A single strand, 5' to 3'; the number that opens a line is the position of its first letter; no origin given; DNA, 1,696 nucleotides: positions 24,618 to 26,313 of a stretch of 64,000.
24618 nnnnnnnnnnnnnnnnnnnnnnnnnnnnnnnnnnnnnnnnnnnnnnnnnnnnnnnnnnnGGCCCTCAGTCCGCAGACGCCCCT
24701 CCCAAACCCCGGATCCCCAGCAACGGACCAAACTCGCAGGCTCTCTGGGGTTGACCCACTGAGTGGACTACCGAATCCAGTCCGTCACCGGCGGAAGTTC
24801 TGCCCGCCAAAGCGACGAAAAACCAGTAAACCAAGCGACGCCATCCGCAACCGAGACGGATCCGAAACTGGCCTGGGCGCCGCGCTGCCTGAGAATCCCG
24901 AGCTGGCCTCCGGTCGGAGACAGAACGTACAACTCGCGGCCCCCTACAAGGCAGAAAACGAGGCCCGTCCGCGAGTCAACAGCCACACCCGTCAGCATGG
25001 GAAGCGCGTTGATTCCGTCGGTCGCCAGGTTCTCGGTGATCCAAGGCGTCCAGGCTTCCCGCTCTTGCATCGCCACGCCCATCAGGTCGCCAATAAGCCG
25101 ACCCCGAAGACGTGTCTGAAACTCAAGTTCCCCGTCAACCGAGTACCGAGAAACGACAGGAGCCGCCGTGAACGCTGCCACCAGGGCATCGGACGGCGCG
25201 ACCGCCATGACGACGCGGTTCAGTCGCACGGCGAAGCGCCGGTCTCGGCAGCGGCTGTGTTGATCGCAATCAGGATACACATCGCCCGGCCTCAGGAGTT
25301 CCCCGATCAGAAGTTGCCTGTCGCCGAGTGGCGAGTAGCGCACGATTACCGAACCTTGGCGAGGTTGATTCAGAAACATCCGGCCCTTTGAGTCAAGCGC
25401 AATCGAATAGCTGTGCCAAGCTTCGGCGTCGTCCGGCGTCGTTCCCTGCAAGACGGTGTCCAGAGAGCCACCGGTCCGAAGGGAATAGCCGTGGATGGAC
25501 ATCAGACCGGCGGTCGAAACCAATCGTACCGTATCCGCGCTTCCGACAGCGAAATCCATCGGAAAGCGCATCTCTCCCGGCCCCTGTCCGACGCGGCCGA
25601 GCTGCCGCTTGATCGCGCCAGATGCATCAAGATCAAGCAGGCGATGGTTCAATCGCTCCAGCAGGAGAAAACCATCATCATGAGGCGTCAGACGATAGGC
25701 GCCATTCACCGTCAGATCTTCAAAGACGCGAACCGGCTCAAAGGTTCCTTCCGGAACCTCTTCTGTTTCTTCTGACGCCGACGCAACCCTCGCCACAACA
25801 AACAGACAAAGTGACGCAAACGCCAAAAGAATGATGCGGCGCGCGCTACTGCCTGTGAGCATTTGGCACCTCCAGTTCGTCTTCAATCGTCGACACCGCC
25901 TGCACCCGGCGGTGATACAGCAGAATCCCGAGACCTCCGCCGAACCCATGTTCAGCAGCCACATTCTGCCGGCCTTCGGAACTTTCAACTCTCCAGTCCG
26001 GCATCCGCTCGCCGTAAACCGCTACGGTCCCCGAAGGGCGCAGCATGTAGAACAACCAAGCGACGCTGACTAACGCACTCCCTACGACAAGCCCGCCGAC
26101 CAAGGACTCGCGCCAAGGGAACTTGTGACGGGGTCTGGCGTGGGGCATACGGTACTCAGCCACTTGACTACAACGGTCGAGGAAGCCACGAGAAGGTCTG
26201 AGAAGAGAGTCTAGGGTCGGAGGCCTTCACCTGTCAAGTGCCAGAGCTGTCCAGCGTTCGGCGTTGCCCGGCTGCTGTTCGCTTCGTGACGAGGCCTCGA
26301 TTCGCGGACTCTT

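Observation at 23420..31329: Uncharacterised ABC-2-type exporter module (two DUF3526-like permeases, an ATPase and a periplasmic coiled-coil/beta-sandwich protein) present as two paralogous loci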

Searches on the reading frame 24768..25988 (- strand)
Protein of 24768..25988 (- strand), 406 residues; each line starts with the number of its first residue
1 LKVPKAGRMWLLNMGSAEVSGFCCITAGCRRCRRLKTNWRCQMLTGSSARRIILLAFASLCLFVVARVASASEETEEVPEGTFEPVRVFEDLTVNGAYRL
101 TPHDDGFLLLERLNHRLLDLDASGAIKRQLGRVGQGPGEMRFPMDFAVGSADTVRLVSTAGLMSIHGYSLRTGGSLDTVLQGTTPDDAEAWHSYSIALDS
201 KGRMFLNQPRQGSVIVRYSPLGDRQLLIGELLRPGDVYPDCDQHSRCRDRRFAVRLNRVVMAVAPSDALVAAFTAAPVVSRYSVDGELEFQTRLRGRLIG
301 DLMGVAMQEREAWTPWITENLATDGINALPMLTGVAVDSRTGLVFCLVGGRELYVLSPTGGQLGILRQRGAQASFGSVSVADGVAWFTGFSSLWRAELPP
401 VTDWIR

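Call 4: search_protein_families(library=pfam, proteins=[window:24768-25988:-], max_evalue=0.1)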
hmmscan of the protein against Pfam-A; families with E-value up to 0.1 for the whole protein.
window:24768-25988:- (406 aa): 1 family
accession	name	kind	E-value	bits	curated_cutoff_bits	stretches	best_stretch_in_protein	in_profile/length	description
PF17170.10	DUF5128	-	0.00019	21.2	22.9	1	94-172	43-121/321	6-bladed beta-propeller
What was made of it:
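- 24768..25862 (-): M1, secreted NHL-repeat six-bladed beta-propeller (364 aa); conserved first gene of the copy-A-type operon. Weak Pfam DUF5128 hit (call 4).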

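Call 5: search_protein_families(library=ncbifam, proteins=[window:24768-25988:-], max_evalue=0.1)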
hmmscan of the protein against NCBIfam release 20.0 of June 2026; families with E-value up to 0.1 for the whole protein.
window:24768-25988:- (406 aa): 1 family
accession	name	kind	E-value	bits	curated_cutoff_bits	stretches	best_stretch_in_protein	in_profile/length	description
NF004830.0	PRK06183.1-4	equivalog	0.056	11.8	1135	1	265-372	373-474/617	bifunctional 3-(3-hydroxy-phenyl)propionate/3-hydroxycinnamic acid hydroxylase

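Call 72: search_solved_structures(query=A4, max_evalue=10)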
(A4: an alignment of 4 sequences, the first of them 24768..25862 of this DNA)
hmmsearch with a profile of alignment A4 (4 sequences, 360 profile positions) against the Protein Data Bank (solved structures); distinct sequences matched with E-value up to 10: 18.
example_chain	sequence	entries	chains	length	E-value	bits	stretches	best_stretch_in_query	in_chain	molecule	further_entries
6d69_A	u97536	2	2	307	1.1e-12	50.9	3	57-133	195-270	NHL Repeat Region of D. melanogaster Thin | Thin, isoform D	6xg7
8j72_A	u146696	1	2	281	4e-11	45.8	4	59-165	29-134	E3 ubiquitin-protein ligase TRIM71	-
7qrx_A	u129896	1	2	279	1.5e-10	43.9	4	60-162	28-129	E3 ubiquitin-protein ligase TRIM71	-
9jur_A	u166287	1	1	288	1.8e-10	43.6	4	60-162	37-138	E3 ubiquitin-protein ligase TRIM71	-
6fpt_A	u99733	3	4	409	3.8e-08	36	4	60-130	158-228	E3 ubiquitin-protein ligase TRIM71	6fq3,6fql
7b2r_A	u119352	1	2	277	2.2e-07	33.5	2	62-179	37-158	Tripartite motif-containing protein 2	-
7b96_A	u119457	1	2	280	2.2e-07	33.4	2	62-179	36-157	Isoform 2 of Tripartite motif-containing protein 2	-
7qrv_A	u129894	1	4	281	2.3e-07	33.4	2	62-179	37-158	Tripartite motif-containing protein 2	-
7qrw_A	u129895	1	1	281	7.5e-07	31.7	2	57-139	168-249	Isoform 4 of Tripartite motif-containing protein 3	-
4zlr_A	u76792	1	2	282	0.016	17.5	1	59-131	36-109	Brain tumor protein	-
5ex7_A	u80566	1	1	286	0.017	17.4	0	59-131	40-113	Brain tumor protein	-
1q7f_A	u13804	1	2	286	0.017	17.4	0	59-131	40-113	brain tumor CG10719-PA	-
4raa_A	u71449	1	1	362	0.042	16.1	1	58-106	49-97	Putative exported protein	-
7nyq_A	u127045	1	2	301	0.17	14.1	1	59-130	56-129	Meiotic P26, isoform C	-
6fxc_Ab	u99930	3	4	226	1.4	11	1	139-187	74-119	30S ribosomal protein S2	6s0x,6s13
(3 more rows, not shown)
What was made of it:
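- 24768..25862 (-): Profile against the PDB: Thin NHL domain 1.1e-12, TRIM71 4e-11 (call 72).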

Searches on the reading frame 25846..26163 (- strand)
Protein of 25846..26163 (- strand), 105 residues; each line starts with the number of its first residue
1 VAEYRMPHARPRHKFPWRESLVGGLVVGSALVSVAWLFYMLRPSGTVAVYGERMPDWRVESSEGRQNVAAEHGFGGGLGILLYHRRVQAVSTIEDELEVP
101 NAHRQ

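Call 4: search_protein_families(library=pfam, proteins=[window:25846-26163:-], max_evalue=0.1)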
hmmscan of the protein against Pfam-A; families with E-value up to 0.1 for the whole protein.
window:25846-26163:- (105 aa): 0 families

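Call 5: search_protein_families(library=ncbifam, proteins=[window:25846-26163:-], max_evalue=0.1)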
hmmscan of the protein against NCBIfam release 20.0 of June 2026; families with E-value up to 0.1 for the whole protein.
window:25846-26163:- (105 aa): 0 families
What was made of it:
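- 25846..26163 (-): M2, possible small single-TM protein (105 aa); membership uncertain. No Pfam or NCBIfam hit (calls 4, 5).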
